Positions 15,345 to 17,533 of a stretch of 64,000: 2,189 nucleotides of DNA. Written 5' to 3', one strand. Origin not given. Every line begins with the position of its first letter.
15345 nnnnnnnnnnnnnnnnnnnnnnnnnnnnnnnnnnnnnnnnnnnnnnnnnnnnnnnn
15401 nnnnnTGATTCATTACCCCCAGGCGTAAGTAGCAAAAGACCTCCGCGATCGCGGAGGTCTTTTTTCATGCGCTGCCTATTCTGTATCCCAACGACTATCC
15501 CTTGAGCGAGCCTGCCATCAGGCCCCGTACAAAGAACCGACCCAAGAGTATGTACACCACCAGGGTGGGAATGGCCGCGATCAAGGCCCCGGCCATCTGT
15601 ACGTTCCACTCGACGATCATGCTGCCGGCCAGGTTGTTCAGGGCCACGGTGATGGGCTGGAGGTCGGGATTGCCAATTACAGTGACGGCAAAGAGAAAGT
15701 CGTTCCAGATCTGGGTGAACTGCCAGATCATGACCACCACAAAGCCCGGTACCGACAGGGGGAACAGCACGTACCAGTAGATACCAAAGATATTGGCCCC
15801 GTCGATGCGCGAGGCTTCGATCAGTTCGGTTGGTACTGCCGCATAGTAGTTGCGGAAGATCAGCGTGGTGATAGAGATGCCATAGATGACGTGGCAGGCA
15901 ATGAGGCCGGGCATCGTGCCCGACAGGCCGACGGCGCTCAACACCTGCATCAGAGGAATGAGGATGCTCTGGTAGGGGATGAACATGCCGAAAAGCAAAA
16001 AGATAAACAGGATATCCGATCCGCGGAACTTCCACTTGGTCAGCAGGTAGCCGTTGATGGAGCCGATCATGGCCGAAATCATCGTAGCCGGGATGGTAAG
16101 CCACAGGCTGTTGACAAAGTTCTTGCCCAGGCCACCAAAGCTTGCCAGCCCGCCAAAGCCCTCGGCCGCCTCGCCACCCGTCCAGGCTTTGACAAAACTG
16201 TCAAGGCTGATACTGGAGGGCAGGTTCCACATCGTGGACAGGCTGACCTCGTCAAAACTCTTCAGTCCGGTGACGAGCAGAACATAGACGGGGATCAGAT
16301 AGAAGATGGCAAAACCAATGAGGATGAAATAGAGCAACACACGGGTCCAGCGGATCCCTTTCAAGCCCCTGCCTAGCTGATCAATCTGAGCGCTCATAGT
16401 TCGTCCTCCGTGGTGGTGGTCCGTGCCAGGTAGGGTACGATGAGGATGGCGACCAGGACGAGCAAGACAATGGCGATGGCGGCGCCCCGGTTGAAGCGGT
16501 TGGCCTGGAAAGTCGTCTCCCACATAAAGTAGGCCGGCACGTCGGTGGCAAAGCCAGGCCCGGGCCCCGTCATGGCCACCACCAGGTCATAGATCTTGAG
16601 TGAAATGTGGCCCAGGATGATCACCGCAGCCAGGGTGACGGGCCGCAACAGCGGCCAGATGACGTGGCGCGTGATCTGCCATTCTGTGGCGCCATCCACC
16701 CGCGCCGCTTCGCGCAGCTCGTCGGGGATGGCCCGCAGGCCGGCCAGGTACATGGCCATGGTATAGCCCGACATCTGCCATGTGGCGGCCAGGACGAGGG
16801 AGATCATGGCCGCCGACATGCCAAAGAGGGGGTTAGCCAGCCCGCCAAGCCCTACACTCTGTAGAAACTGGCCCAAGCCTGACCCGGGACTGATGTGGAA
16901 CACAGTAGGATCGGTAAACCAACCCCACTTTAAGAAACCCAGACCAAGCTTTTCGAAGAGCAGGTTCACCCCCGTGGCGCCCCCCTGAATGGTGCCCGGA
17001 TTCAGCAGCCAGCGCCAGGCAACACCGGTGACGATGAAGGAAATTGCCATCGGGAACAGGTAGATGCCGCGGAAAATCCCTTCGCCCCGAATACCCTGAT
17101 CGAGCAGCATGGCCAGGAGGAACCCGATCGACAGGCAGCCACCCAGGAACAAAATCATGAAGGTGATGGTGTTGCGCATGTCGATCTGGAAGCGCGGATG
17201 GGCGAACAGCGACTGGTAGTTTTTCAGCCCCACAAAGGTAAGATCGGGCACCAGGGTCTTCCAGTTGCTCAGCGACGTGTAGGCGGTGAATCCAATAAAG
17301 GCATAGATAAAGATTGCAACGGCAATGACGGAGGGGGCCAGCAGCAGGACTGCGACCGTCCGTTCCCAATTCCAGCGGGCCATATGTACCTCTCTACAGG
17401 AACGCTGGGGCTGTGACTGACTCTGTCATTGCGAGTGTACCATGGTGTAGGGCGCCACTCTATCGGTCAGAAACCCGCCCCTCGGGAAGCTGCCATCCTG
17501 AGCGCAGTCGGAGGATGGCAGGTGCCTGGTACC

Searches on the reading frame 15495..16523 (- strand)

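Call 63: search_protein_families(library=pfam, proteins=[window:15495-16523:-], max_evalue=0.000001)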
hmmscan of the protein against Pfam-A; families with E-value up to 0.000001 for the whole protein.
window:15495-16523:- (342 aa): 1 family
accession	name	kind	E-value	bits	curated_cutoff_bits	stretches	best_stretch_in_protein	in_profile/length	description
PF00528.27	BPD_transp_1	-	4.9e-18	65.9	26.4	1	154-329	5-176/184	Binding-protein-dependent transport system inner membrane component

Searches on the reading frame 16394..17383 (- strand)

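Call 63: search_protein_families(library=pfam, proteins=[window:16394-17383:-], max_evalue=0.000001)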
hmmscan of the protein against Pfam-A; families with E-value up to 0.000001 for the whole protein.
window:16394-17383:- (329 aa): 1 family
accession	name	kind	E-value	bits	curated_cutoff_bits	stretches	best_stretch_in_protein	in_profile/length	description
PF00528.27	BPD_transp_1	-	1.9e-14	54.3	26.4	1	86-320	4-175/184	Binding-protein-dependent transport system inner membrane component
